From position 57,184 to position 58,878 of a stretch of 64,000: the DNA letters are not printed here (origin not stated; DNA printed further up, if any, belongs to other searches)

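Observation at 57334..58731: Single-ORF fusion of a HemK/Mtq2-type methyltransferase with a BirA-type biotin-protein ligase domain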

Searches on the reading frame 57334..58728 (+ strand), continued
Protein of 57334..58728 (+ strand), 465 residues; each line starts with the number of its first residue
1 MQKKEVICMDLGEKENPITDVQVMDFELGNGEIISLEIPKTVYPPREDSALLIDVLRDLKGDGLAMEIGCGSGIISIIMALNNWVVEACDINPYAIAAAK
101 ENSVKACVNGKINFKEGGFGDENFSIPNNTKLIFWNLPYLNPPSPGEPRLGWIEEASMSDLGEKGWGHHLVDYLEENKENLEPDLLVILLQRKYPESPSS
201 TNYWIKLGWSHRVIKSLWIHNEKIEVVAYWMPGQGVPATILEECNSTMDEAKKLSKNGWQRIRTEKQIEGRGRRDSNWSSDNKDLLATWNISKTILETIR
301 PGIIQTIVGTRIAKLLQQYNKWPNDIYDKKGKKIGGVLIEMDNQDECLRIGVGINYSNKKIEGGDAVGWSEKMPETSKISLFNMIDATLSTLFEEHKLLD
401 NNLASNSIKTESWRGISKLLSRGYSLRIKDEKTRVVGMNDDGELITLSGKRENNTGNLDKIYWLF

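Call 14: find_related_loci(query=A1, collection=genome_contigs, flank=10000)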
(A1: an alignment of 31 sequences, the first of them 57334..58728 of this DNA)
Query A1 (465 aa) in genome_contigs; peptide patterns used: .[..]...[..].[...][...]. (x = any residue, [..] = any of these).
600 stretches matched a pattern (row limit reached: there are more); 334 encode a relative of the query (tblastn E <= 1e-3); the best 80 are kept; 80 distinct loci.
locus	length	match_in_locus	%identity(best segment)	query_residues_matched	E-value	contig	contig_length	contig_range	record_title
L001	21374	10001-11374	87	8-465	0e+0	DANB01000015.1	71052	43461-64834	MAG TPA_asm: Euryarchaeota archaeon UBA439 UBA439_contig_2300, whole genome shotgun sequence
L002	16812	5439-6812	66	8-465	0e+0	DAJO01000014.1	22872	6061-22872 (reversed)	MAG TPA_asm: Euryarchaeota archaeon UBA257 UBA257_contig_47361, whole genome shotgun sequence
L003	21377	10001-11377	66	7-465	0e+0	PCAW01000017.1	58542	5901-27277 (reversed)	MAG: Methanobacteriota archaeon isolate NP128 11484, whole genome shotgun sequence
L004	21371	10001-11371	56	12-465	8e-164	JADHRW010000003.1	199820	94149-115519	MAG: Candidatus Thalassarchaeum sp. isolate BS30m-G33 BS307-30m-C29, whole genome shotgun sequence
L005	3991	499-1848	54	17-465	5e-162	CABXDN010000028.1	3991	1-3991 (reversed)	uncultured Candidatus Poseidoniales archaeon isolate AG-313-L18 genome assembly, contig: AG-313-L18_NODE_28, whole genom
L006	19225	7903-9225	53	26-465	4e-152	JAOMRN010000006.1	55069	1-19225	Methanobacteriota archaeon isolate AH-273-K03 AH-273-K03_NODE_6, whole genome shotgun sequence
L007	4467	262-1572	41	12-448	2e-111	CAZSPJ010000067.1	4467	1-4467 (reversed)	MAG TPA_asm: uncultured Candidatus Poseidoniales archaeon isolate binchicken_co267_197 genome assembly, contig: NODE_176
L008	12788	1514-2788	41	36-463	3e-110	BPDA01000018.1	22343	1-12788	MAG: Euryarchaeota archaeon CM1_200m.P32 DNA, sequence18, whole genome shotgun sequence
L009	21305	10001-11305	40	26-463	5e-110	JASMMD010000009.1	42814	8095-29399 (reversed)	MAG: Candidatus Thalassarchaeum sp. isolate Arabian9_MAG_56 NODE_9_length_42814_cov_37.077029, whole genome shotgun sequ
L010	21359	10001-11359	40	14-465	2e-108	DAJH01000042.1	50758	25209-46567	MAG TPA_asm: Euryarchaeota archaeon UBA173 UBA173_contig_2559, whole genome shotgun sequence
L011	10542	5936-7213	41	36-465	8e-108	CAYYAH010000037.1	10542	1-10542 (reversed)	MAG TPA_asm: uncultured Candidatus Poseidoniales archaeon isolate SRP077602_co4_684 genome assembly, contig: NODE_11764_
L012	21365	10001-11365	41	1-465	1e-107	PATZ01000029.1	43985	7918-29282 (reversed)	MAG: Methanobacteriota archaeon isolate SAT1553 158050, whole genome shotgun sequence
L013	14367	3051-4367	44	26-465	5e-107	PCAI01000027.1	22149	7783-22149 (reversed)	MAG: Methanobacteriota archaeon isolate NP1344 16413, whole genome shotgun sequence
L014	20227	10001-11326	39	21-465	2e-106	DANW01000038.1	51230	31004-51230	MAG TPA_asm: Euryarchaeota archaeon UBA28 UBA28_contig_3700, whole genome shotgun sequence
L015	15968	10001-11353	41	12-465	1e-105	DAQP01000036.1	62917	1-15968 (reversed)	MAG TPA_asm: Euryarchaeota archaeon UBA438 UBA438_contig_1734, whole genome shotgun sequence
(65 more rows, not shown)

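Call 20: predict_structure(alignment_id=A1)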
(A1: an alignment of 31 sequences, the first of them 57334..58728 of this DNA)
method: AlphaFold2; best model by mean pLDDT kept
length: 465 residues; sequences in the alignment: 31
mean_pLDDT: 87.2   pTM: 0.88
mean pLDDT of the five models: 87.2, 85.7, 84.8, 84.6, 84.2
residues with pLDDT >= 90: 271; 70-90: 153; 50-70: 25; < 50: 16
segments of 3 or more residues with pLDDT < 50: 1-16
pLDDT, mean of each block of 10 residues (from residue 1): 32 48 83 88 84 90 92 95 95 91 95 92 91 88 72 64 85 95 96 88 96 92 94 95 93 91 90 69 93 90 94 95 92 91 88 93 87 93 98 91 82 93 86 90 89 83 84
secondary structure, 60 per line:
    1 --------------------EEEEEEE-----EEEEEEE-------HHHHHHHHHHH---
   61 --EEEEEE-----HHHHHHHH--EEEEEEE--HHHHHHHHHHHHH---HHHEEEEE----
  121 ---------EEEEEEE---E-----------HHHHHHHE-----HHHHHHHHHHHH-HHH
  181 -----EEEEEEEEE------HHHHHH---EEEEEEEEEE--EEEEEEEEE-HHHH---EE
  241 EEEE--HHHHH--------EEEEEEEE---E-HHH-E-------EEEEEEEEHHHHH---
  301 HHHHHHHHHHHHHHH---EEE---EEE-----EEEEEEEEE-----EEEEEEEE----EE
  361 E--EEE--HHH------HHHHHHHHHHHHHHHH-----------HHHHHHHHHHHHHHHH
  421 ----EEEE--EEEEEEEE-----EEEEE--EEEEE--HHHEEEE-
elements in order: E21-27 E33-39 H47-57 E63-68 H74-81 E84-90 H93-105 E112-116 E130-136 H152-158 H165-176 E186-194 H201-206 E210-219 E222-230 H232-235 E239-244 H247-251 E260-267 E285-292 H293-297 H301-315 E319-321 E325-327 E333-341 E347-354 E359-361 E364-366 H378-393 H405-420 E425-428 E431-438 E444-448 E451-455 E461-464

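Call 23: fold_search(model_id=the predicted structure, library=pdb)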
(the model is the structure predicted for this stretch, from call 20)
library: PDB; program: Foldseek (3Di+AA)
matches with E <= 10: 1912; with E <= 0.001: 922
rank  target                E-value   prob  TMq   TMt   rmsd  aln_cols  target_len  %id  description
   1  9j8e_A                3.8e-12  1.00  0.37  0.56  16.8       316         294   18  Structural insights into BirA from Haemophilus influenzae, a bifunctional protein as a biotin protein ligase and a tra (released 2024-09-11)
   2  8eni                  4.8e-12  1.00  0.29  0.41  13.5       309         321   18  Crystal structure of Staphylococcus aureus biotin protein ligase in complex with inhibitor (released 2022-11-30)
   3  8fi3_B                9.1e-12  1.00  0.32  0.46  13.4       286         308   18  Bifunctional ligase/repressor BirA from Klebsiella pneumoniae complexed with biotin (Domain Swapped Dimer) (released 2022-12-28)
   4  2dve_A                1.2e-11  1.00  0.38  0.70   4.5       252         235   21  Crystal Structure Of Biotin Protein Ligase From Pyrococcus Horikoshii OT3 in Complex with Biotinyl-5'-AMP, Mutation Ar (released 2007-01-31)
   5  9j8e_B                1.2e-11  1.00  0.40  0.61  13.6       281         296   19  Structural insights into BirA from Haemophilus influenzae, a bifunctional protein as a biotin protein ligase and a tra (released 2024-09-11)
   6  6ndl                  1.5e-11  1.00  0.34  0.46  11.2       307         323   17  Crystal structure of Staphylococcus aureus biotin protein ligase in complex with a sulfonamide inhibitor (released 2019-12-18)
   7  1wnl_A                1.7e-11  1.00  0.36  0.66   5.2       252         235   21  Crystal Structure Of Biotin-(Acetyl-CoA-Carboxylase) ligase From Pyrococcus Horikoshii Ot3 in complex with ADP (released 2005-08-16)
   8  3efr_A                1.8e-11  1.00  0.37  0.68   4.6       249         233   18  Biotin protein ligase R40G mutant from Aquifex aeolicus in complex with biotin (released 2009-06-09)
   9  2dxu_A                1.9e-11  1.00  0.38  0.72   4.3       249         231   22  Crystal Structure Of Biotin Protein Ligase From Pyrococcus Horikoshii Complexed with Biotinyl-5'-AMP, Mutation R48A (released 2007-03-01)
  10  2deq_A                1.9e-11  1.00  0.38  0.69   4.4       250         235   21  Crystal Structure Of Biotin Protein Ligase From Pyrococcus Horikoshii OT3 in complex with Biotinyl-5'-AMP, K111G mutat (released 2006-08-16)
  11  3efs_A                2.2e-11  1.00  0.39  0.72   4.2       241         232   20  Biotin protein ligase from Aquifex aeolicus in complex with biotin and ATP (released 2009-06-09)
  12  2e41_A                2.9e-11  1.00  0.37  0.69   4.7       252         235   19  Crystal Structure Of Biotin Protein Ligase From Pyrococcus Horikoshii Complexed with the Reaction Product Analog Bioti (released 2007-06-05)
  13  2ejg_A                3.2e-11  1.00  0.37  0.70   4.7       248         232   21  Crystal Structure Of The Biotin Protein Ligase (Mutation R48A) and Biotin Carboxyl Carrier Protein Complex From Pyroco (released 2008-03-18)
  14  2djz_A                3.4e-11  1.00  0.37  0.70   4.6       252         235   20  Crystal Structure Of Biotin Protein Ligase From Pyrococcus Horikoshii OT3 in complex with Biotinyl-5'-AMP, K111A mutat (released 2006-10-06)
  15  9j8f_A                3.4e-11  1.00  0.36  0.56  16.4       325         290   17  Structural insights into BirA from Haemophilus influenzae, a bifunctional protein as a biotin protein ligase and a tra (released 2024-09-11)
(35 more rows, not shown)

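Call 35: search_protein_representatives(alignment_id=A1)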
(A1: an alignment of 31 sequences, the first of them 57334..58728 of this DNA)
Query: 31 sequences, 457 profile positions. Proteins with E-value up to 0.001 (for the whole library): 52019; up to 1e-10: 5218; up to 1e-30: 79. The best 150 are listed.
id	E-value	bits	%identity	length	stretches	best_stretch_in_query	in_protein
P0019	1.5e-187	640.2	-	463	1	17-456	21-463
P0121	5.6e-175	598.7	-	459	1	12-455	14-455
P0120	7.9e-168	575.1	-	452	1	14-456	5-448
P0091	8.4e-168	575.1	-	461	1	8-456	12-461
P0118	8.4e-165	565.2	-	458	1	8-456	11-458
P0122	3.0e-164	563.4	-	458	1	4-456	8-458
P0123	2.0e-151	521.1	-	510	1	10-451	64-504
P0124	8.4e-128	443.2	-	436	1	22-455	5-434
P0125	6.0e-90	318.4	-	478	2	8-301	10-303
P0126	1.6e-84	300.5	-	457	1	17-456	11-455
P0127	6.3e-84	298.6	-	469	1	14-415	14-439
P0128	5.2e-82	292.2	-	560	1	16-448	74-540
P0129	5.5e-81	288.9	-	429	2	60-312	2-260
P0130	7.3e-81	288.5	-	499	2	21-313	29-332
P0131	2.4e-80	286.8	-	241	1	60-248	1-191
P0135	6.0e-79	282.1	-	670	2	22-311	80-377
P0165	2.3e-61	224.2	-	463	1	15-420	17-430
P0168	1.4e-59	218.3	-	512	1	9-389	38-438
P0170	8.0e-57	209.2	-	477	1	9-454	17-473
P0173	4.9e-55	203.3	-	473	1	23-454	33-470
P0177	4.4e-49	183.7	-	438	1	56-455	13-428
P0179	2.2e-46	174.8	-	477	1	9-449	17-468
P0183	2.3e-40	154.9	-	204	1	11-205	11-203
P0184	3.6e-40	154.3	-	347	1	16-245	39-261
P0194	1.7e-31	125.7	-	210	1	16-222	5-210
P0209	2.2e-23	99.0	-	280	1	199-438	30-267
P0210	1.5e-22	96.2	-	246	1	230-448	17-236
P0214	1.1e-21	93.3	-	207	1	27-153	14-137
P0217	1.8e-21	92.7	-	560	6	23-104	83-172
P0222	5.4e-21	91.1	-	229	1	26-172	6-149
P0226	1.7e-20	89.4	-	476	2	25-219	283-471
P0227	1.9e-20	89.3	-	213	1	26-219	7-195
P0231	3.4e-20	88.4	-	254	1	225-454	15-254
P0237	7.3e-20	87.4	-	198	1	32-151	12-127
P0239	1.3e-19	86.6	-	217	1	17-146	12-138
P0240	1.4e-19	86.5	-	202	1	25-218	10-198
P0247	3.5e-19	85.1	-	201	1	26-138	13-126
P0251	4.4e-19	84.8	-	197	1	25-157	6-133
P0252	4.6e-19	84.7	-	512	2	244-352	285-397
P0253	6.3e-19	84.3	-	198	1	33-140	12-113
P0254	7.0e-19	84.1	-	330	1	215-434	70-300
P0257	9.0e-19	83.8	-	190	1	25-141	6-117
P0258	9.1e-19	83.8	-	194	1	25-139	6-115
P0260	1.2e-18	83.4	-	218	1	26-138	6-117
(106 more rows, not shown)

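Call 36: search_protein_families(library=pfam, proteins=[P0226, P0252, P0217, P0194, P0183, P0184, P0209, P0210, P0227, P0254], max_evalue=0.001)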
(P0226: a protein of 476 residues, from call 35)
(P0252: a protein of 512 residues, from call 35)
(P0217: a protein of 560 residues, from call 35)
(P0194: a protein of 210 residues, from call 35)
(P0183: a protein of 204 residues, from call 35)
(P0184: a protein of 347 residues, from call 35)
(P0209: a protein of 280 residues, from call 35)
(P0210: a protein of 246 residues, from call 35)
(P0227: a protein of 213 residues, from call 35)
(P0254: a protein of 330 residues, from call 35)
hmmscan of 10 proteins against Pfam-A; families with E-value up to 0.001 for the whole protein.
P0226 (476 aa): 28 families (the best 25 are shown)
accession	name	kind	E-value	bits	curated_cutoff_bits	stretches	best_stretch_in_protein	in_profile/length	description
PF00398.26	RrnaAD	-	1.3e-55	188.7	24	1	21-253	7-248/263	Ribosomal RNA adenine dimethylase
PF05175.20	MTS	-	2e-22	80.1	23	2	300-392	20-112/170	Methyltransferase small domain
PF13649.12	Methyltransf_25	-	6.7e-18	65.6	27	2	315-385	1-71/97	Methyltransferase domain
PF06325.19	PrmA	-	8.1e-16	58.8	22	1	305-385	157-233/296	Ribosomal protein L11 methyltransferase (PrmA)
PF02475.24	TRM5-TYW2_MTfase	-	1.5e-15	58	28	1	310-388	35-114/164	TRM5/TYW2 methyltransferase domain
PF08241.18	Methyltransf_11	-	3.9e-14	53.5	21.2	1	316-384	1-66/95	Methyltransferase domain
PF13847.12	Methyltransf_31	-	1e-13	51.7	27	1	315-447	7-128/145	Methyltransferase domain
PF13489.12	Methyltransf_23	-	3.3e-11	43.6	27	1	309-435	20-118/164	Methyltransferase domain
PF01170.24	UPF0020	-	7.2e-10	39.3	22.3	1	332-394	75-137/197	RMKL-like, methyltransferase domain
PF08242.18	Methyltransf_12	-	9.6e-10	39.5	30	0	316-384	1-71/98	Methyltransferase domain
PF03602.21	Cons_hypoth95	-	9.6e-10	38.9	24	1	314-391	44-126/182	Conserved hypothetical protein 95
PF02384.22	N6_Mtase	-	7e-09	35.9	20.4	1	292-389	27-136/311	N-6 DNA Methylase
PF12847.13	Methyltransf_18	-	9.2e-09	35.9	27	1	304-383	9-87/151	Methyltransferase domain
PF01135.25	PCMT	-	1.3e-08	35.3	20.3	0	31-91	60-123/210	Protein-L-isoaspartate(D-aspartate) O-methyltransferase (PCMT)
PF07669.17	Eco57I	-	2.2e-08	34.8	25.3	1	357-450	52-148/171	Eco57I restriction-modification methylase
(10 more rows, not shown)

P0252 (512 aa): 2 families
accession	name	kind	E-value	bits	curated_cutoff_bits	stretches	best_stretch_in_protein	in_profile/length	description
PF03099.24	BPL_LplA_LipB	-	1e-36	126.2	21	2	7-134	2-133/133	Biotin/lipoate A/B protein ligase family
PF21948.1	LplA-B_cat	-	2e-13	51.2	27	2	315-398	72-153/200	Lipoyl protein ligase A/B catalytic domain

P0217 (560 aa): 24 families
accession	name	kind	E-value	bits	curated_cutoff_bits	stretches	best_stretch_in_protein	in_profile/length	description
PF13649.12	Methyltransf_25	-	6.9e-36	123.3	27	2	358-445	3-88/97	Methyltransferase domain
PF06325.19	PrmA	-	1.7e-35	123.4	22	5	358-410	167-217/296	Ribosomal protein L11 methyltransferase (PrmA)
PF13847.12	Methyltransf_31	-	1.8e-27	96.2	27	1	358-417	9-66/145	Methyltransferase domain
PF05175.20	MTS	-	4.8e-22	78.8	23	1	358-434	37-109/170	Methyltransferase small domain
PF08241.18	Methyltransf_11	-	1.4e-20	74.2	21.2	0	358-421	2-60/95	Methyltransferase domain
PF08242.18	Methyltransf_12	-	1.2e-19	71.3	30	0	358-408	2-51/98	Methyltransferase domain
PF01135.25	PCMT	-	5.9e-19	69.1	20.3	0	358-411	79-131/210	Protein-L-isoaspartate(D-aspartate) O-methyltransferase (PCMT)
PF10294.15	Methyltransf_16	-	7.3e-16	58.8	21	1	359-421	53-115/174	Lysine methyltransferase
PF01209.24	Ubie_methyltran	-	5.2e-14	52.6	20.1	0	262-307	51-96/233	ubiE/COQ5 methyltransferase family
PF01596.23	Methyltransf_3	-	1.2e-11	44.7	22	0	360-412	52-104/204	O-methyltransferase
PF08704.16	GCD14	-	2e-11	44.5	26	0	359-410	47-98/247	tRNA methyltransferase complex GCD14 subunit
PF02475.24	TRM5-TYW2_MTfase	-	3.4e-08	34.1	28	0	360-409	44-92/164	TRM5/TYW2 methyltransferase domain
PF21360.3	PylC-like_N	-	5.3e-08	33.3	27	0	217-233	22-38/96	PylC-like, N-terminal domain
PF13578.12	Methyltransf_24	-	4.9e-07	31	26.3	0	359-418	3-62/105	Methyltransferase domain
PF21066.3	Reovirus_L2_MT2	-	1.2e-06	28.7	27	0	263-304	32-70/231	Reovirus core-spike protein lambda-2 (L2), methyltransferase-2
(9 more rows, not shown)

P0194 (210 aa): 13 families
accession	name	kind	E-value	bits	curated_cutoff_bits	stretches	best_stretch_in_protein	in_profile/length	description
PF13649.12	Methyltransf_25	-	4.1e-10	40.7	27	1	50-127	1-81/97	Methyltransferase domain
PF05175.20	MTS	-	1.8e-07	31.4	23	1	35-129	20-115/170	Methyltransferase small domain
PF08241.18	Methyltransf_11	-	6.1e-07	30.4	21.2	1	51-118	1-66/95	Methyltransferase domain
PF05401.17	NodS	-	7.9e-07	29.5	24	1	18-118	19-112/201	Nodulation protein S (NodS)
PF13847.12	Methyltransf_31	-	1.8e-06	28.2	27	1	45-120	2-82/145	Methyltransferase domain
PF03848.20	TehB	-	4e-06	26.8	20.4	1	33-117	18-100/193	Tellurite resistance protein TehB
PF08242.18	Methyltransf_12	-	4.9e-06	27.6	30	1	51-118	1-71/98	Methyltransferase domain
PF13489.12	Methyltransf_23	-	2.2e-05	24.7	27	1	32-117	7-86/164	Methyltransferase domain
PF10294.15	Methyltransf_16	-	4.8e-05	23.6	21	1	42-117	42-125/174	Lysine methyltransferase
PF09445.16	Methyltransf_15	-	0.00014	21.9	22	1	48-106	2-60/165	RNA cap guanine-N2 methyltransferase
PF01170.24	UPF0020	-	0.00019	21.6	22.3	1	70-133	78-142/197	RMKL-like, methyltransferase domain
PF06325.19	PrmA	-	0.00078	19.5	22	1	37-119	154-233/296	Ribosomal protein L11 methyltransferase (PrmA)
PF13679.12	Methyltransf_32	-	0.00091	19.7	27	0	32-108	11-93/143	Methyltransferase domain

P0183 (204 aa): 2 families
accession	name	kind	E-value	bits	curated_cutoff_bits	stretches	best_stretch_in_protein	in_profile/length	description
PF06325.19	PrmA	-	4.9e-05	23.4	22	1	57-129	162-230/296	Ribosomal protein L11 methyltransferase (PrmA)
PF05175.20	MTS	-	0.0004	20.5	23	1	56-111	31-89/170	Methyltransferase small domain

P0184 (347 aa): 3 families
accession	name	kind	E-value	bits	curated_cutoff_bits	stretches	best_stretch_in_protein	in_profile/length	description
PF06325.19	PrmA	-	5.7e-08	33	22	1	77-152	159-233/296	Ribosomal protein L11 methyltransferase (PrmA)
PF13649.12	Methyltransf_25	-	2.7e-05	25.2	27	1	84-165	2-86/97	Methyltransferase domain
PF05175.20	MTS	-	5.1e-05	23.4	23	1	65-156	20-109/170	Methyltransferase small domain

P0209 (280 aa): 1 family
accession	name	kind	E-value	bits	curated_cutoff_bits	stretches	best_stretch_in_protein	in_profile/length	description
PF03099.24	BPL_LplA_LipB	-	1.2e-12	48.3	21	1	83-180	25-133/133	Biotin/lipoate A/B protein ligase family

P0210 (246 aa): 2 families
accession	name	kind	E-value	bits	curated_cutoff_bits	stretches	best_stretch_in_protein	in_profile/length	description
PF03099.24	BPL_LplA_LipB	-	2.5e-14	53.8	21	1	42-130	25-121/133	Biotin/lipoate A/B protein ligase family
PF02237.23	BPL_C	-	7.4e-09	35.8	21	1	195-242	1-48/48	Biotin protein ligase C terminal domain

P0227 (213 aa): 20 families
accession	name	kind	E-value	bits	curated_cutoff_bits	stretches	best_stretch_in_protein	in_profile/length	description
PF05175.20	MTS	-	5e-22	78.8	23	1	25-113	22-110/170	Methyltransferase small domain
PF06325.19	PrmA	-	1.2e-14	54.9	22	1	23-108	148-233/296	Ribosomal protein L11 methyltransferase (PrmA)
PF13847.12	Methyltransf_31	-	5.3e-14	52.6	27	1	36-207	2-141/145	Methyltransferase domain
PF13649.12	Methyltransf_25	-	4e-10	40.7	27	1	42-108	2-71/97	Methyltransferase domain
PF00398.26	RrnaAD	-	6.7e-09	35.7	24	1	22-99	15-89/263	Ribosomal RNA adenine dimethylase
PF02475.24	TRM5-TYW2_MTfase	-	1.1e-08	35.6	28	1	36-130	35-130/164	TRM5/TYW2 methyltransferase domain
PF01135.25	PCMT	-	1.2e-08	35.4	20.3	1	28-94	64-133/210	Protein-L-isoaspartate(D-aspartate) O-methyltransferase (PCMT)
PF08241.18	Methyltransf_11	-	2.6e-08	34.8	21.2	1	42-105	1-64/95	Methyltransferase domain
PF01170.24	UPF0020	-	1.2e-07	32.1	22.3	1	59-114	77-134/197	RMKL-like, methyltransferase domain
PF08242.18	Methyltransf_12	-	3.8e-07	31.2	30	1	42-107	1-71/98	Methyltransferase domain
PF13489.12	Methyltransf_23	-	1.3e-06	28.7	27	1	34-108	19-88/164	Methyltransferase domain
PF02390.23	Methyltransf_4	-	1.2e-05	25.3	24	1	40-94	4-60/173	Putative methyltransferase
PF05958.17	tRNA_U5-meth_tr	-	1.3e-05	24.8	23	1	29-90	194-254/357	tRNA (Uracil-5-)-methyltransferase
PF07669.17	Eco57I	-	2e-05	25.2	25.3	1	89-158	65-133/171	Eco57I restriction-modification methylase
PF02005.22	TRM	-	6.2e-05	22.8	27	1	46-109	58-128/376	N2,N2-dimethylguanosine tRNA methyltransferase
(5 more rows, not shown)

P0254 (330 aa): 3 families
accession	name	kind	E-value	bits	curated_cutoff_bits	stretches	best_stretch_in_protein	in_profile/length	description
PF03099.24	BPL_LplA_LipB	-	1.6e-15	57.6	21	1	89-212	5-133/133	Biotin/lipoate A/B protein ligase family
PF02237.23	BPL_C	-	9.2e-09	35.5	21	1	275-319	1-44/48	Biotin protein ligase C terminal domain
PF08279.18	HTH_11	-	3.5e-07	30.4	25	1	20-59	16-55/55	HTH domain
